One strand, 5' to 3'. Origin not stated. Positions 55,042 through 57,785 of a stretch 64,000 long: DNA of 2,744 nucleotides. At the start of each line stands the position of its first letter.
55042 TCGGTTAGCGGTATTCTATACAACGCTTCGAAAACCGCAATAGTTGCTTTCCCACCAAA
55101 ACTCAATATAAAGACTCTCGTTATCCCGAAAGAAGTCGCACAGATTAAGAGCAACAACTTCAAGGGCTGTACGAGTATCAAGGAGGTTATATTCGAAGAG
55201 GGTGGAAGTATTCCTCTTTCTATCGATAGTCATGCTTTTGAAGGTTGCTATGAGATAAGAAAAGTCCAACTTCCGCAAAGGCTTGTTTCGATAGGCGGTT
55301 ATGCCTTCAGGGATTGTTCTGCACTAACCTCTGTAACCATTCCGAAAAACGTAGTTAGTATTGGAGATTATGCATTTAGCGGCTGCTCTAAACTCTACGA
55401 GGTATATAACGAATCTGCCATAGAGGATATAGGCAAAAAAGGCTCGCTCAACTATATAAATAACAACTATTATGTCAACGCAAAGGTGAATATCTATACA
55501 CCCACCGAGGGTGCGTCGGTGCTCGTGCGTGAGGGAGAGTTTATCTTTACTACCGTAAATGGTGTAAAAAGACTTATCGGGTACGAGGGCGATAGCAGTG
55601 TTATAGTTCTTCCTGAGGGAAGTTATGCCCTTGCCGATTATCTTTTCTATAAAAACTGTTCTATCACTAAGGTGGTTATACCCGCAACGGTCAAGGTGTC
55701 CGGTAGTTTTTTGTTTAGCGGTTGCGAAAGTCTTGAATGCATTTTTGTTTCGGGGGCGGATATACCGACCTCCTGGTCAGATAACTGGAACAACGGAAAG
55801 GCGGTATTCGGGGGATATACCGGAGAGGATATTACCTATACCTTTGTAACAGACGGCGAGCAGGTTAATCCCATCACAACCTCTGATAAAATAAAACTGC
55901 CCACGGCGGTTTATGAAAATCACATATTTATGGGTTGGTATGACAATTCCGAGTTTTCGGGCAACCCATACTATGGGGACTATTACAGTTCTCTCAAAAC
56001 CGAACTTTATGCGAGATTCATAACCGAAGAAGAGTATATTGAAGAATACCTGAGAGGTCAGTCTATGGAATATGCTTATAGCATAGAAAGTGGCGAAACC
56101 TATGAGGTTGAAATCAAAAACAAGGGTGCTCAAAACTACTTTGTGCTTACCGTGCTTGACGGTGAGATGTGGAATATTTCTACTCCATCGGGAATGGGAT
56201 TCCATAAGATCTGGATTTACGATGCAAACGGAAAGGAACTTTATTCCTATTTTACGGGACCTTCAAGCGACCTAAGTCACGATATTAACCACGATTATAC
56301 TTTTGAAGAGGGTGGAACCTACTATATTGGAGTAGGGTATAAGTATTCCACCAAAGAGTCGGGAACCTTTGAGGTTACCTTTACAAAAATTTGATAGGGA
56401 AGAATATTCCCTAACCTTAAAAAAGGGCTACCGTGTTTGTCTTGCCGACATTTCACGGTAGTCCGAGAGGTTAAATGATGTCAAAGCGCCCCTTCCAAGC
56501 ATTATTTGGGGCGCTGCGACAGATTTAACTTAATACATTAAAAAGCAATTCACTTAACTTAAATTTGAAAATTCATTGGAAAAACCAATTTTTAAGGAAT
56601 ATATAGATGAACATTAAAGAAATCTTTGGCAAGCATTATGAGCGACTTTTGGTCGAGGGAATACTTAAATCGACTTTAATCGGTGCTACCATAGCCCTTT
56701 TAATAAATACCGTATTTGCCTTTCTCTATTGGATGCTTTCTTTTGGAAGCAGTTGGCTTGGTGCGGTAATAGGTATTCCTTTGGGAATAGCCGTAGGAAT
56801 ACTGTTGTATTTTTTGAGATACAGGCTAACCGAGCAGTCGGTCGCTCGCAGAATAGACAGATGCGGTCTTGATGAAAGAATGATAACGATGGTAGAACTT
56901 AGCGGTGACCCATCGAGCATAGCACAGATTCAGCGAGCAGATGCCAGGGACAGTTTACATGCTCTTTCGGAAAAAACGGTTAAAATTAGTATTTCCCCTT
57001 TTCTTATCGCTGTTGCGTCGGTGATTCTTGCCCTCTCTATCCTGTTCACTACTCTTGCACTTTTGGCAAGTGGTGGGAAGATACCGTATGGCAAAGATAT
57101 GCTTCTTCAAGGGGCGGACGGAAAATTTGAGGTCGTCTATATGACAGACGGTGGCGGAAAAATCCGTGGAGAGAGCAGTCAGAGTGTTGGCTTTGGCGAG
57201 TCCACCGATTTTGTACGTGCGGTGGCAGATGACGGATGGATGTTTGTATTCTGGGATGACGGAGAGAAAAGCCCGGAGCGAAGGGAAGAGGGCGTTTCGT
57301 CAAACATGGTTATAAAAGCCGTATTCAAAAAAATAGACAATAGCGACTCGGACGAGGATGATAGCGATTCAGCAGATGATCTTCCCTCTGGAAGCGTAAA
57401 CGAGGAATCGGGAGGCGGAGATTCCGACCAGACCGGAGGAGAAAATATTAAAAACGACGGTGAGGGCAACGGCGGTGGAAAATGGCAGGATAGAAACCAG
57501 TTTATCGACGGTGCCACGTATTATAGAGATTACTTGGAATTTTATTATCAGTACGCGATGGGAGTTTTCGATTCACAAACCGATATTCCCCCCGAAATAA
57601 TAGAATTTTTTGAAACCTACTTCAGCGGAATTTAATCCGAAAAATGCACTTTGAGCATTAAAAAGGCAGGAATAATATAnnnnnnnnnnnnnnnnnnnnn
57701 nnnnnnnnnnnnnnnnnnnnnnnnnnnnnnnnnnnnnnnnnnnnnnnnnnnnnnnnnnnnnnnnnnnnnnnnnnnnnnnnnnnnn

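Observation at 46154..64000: Cell-surface island: giant LRR protein, Cys/His-repeat lipoprotein and a Bat-like vWA operon ending in a second LRR lipoprotein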

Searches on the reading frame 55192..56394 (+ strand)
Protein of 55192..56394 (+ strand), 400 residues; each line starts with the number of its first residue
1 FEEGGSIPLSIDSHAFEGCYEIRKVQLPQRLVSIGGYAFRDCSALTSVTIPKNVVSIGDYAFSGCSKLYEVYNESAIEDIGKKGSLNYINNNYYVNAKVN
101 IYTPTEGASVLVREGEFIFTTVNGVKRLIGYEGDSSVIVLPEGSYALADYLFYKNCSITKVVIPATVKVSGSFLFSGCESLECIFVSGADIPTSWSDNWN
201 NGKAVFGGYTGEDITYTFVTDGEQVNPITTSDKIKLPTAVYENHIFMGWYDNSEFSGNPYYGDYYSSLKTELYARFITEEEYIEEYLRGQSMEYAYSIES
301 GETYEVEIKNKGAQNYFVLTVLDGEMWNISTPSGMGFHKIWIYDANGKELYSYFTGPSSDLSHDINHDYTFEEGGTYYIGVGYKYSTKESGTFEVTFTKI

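Call 47: search_protein_families(library=pfam, proteins=[window:55192-56394:+], max_evalue=0.01)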
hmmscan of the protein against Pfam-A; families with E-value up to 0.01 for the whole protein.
window:55192-56394:+ (400 aa): 2 families
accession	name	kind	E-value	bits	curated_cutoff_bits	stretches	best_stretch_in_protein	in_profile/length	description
PF13306.12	LRR_5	-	1.2e-25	90.3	27.7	2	10-82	24-95/127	BspA type Leucine rich repeat region (6 copies)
PF09479.16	Flg_new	-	0.00061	20.3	27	1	215-274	2-64/65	Listeria-Bacteroides repeat domain (List_Bact_rpt)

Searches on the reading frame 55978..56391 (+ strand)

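Call 67: search_protein_families(library=pfam, proteins=[window:55978-56391:+], max_evalue=5)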
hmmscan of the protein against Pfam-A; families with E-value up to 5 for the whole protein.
window:55978-56391:+ (138 aa): 3 families
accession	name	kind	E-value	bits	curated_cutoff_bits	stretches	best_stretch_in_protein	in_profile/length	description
PF19240.4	DUF5890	-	0.011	16.2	27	1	3-36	38-70/75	Family of unknown function (DUF5890)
PF07453.19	NUMOD1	-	0.13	13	22.8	1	77-91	2-16/37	NUMOD1 domain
PF11344.13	DUF3146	-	0.37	10.9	22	0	22-48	53-79/80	Protein of unknown function (DUF3146)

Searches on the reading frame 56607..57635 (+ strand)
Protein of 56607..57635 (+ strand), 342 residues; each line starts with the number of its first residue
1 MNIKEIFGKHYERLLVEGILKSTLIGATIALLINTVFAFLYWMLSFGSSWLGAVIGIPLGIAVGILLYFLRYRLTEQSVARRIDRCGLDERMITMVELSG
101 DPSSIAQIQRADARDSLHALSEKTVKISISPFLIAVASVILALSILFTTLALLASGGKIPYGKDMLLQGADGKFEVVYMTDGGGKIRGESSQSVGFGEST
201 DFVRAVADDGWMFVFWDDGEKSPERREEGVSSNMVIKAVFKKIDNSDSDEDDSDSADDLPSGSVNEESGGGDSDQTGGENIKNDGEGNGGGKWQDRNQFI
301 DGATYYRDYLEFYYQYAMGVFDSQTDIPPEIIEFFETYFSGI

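Call 7: search_protein_families(library=pfam, proteins=[window:56607-57635:+], max_evalue=0.01)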
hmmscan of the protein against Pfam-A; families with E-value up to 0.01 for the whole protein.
window:56607-57635:+ (342 aa): 1 family
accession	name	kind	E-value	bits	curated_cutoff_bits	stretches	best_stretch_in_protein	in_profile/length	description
PF18998.6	Flg_new_2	-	0.00013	22.3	23.6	1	176-243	3-72/73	Divergent InlB B-repeat domain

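Call 8: search_protein_families(library=ncbifam, proteins=[window:56607-57635:+], max_evalue=0.01)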
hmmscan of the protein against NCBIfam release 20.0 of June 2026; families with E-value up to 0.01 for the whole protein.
window:56607-57635:+ (342 aa): 0 families

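Call 38: find_homologous_proteins(query=window:56607-57635:+, max_evalue=0.001)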
Query window:56607-57635:+ (342 aa): 88 proteins with E <= 0.001 among 7981 candidates.
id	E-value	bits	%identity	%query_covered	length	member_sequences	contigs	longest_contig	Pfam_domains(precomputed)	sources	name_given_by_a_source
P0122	8.6e-223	757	100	100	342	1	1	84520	-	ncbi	-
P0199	8.7e-181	619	80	100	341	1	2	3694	PF18998.7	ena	-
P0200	5.3e-154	531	69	100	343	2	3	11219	PF18998.7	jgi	-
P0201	2.1e-152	526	69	100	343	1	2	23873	PF18998.7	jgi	-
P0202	3.0e-152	525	68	100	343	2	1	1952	PF18998.7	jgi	-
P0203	1.8e-143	496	64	100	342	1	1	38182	PF18998.7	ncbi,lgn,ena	-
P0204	1.6e-141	490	65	100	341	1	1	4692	PF18998.7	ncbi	-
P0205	2.9e-141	489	64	100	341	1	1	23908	PF18998.7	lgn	-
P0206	1.6e-140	486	64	100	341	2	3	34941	PF18998.7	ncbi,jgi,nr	ncbi:MAG: hypothetical protein E7645_00720 [Ruminococcaceae bacterium]|nr:hypothetical protein [Osci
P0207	1.4e-139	483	63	100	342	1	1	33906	PF18998.7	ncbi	-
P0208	1.5e-139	483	63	100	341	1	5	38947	PF18998.7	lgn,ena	-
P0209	3.1e-139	482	64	100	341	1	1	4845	PF18998.7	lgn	-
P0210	3.9e-139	482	63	100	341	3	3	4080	PF18998.7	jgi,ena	-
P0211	1.3e-138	480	63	100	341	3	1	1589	PF18998.7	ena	-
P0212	2.7e-138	479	62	100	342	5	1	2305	PF18998.7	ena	-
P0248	6.6e-77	277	41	100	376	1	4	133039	PF18998.7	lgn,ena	-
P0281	1.8e-44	171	32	99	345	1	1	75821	PF18998.7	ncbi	-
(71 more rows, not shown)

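Call 68: find_encoding_contigs(protein=P0248, flank=10000, max_places=2)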
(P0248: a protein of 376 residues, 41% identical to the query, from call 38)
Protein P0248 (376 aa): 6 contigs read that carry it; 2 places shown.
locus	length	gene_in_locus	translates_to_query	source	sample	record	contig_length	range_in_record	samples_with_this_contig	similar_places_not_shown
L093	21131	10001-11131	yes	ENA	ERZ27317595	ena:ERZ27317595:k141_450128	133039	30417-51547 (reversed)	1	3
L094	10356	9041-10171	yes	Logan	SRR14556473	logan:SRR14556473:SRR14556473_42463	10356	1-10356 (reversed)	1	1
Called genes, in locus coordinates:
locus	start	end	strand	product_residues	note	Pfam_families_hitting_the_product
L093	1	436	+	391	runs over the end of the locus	PF00005:ABC_tran, PF08352:oligo_HPY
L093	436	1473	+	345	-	PF00005:ABC_tran, PF13304:AAA_21 (faint), PF08352:oligo_HPY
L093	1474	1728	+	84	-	-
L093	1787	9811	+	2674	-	PF09479:Flg_new, PF13855:LRR_8 (faint), PF13306:LRR_5, PF09479:Flg_new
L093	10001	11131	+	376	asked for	PF18998:Flg_new_2 (weak)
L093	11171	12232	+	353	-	PF00493:MCM (weak), PF20030:bpMoxR, PF00004:AAA (weak), PF07726:AAA_3, PF07728:AAA_5, PF17863:AAA_lid_2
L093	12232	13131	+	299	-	PF01882:DUF58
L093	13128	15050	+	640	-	PF07584:BatA (weak), PF13519:VWA_2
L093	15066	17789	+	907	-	PF05762:VWA_CoxE (faint), PF00092:VWA (weak), PF13519:VWA_2 (weak), PF13768:VWA_3 (faint), PF00092:VWA, PF13519:VWA_2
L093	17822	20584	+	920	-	PF13306:LRR_5, PF13855:LRR_8 (faint), PF13306:LRR_5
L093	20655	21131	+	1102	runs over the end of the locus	PF07523:Big_3 (weak)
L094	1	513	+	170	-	?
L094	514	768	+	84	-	-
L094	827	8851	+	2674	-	PF09479:Flg_new, PF13855:LRR_8 (faint), PF13306:LRR_5, PF09479:Flg_new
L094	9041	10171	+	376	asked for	PF18998:Flg_new_2 (weak)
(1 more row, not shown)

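Call 69: find_encoding_contigs(protein=P0281, flank=10000, max_places=1)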
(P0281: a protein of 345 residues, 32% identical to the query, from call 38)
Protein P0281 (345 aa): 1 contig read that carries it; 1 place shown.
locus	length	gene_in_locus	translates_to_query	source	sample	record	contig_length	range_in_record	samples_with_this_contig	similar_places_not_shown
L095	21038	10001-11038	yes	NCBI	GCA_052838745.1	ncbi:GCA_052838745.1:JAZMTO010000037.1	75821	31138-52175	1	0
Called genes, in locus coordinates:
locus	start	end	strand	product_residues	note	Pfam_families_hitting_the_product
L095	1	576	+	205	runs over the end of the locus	-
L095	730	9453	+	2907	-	PF09479:Flg_new, PF13306:LRR_5, PF13855:LRR_8 (faint), PF23952:LRR_EndoS (faint), PF13306:LRR_5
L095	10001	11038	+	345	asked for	PF18998:Flg_new_2 (faint)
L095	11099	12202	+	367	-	PF00493:MCM (weak), PF20030:bpMoxR, PF00004:AAA (weak), PF07726:AAA_3, PF07728:AAA_5, PF17863:AAA_lid_2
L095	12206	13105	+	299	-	PF01882:DUF58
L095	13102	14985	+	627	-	PF07584:BatA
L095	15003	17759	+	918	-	PF07090:GATase1_like (faint), PF00092:VWA, PF13519:VWA_2, PF13768:VWA_3 (weak)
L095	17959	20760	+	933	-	-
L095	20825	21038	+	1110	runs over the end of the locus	PF07523:Big_3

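Call 89: search_protein_families(library=padloc, proteins=[window:56607-57635:+], max_evalue=0.001)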
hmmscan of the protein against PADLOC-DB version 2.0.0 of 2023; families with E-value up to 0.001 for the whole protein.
window:56607-57635:+ (342 aa): 0 families
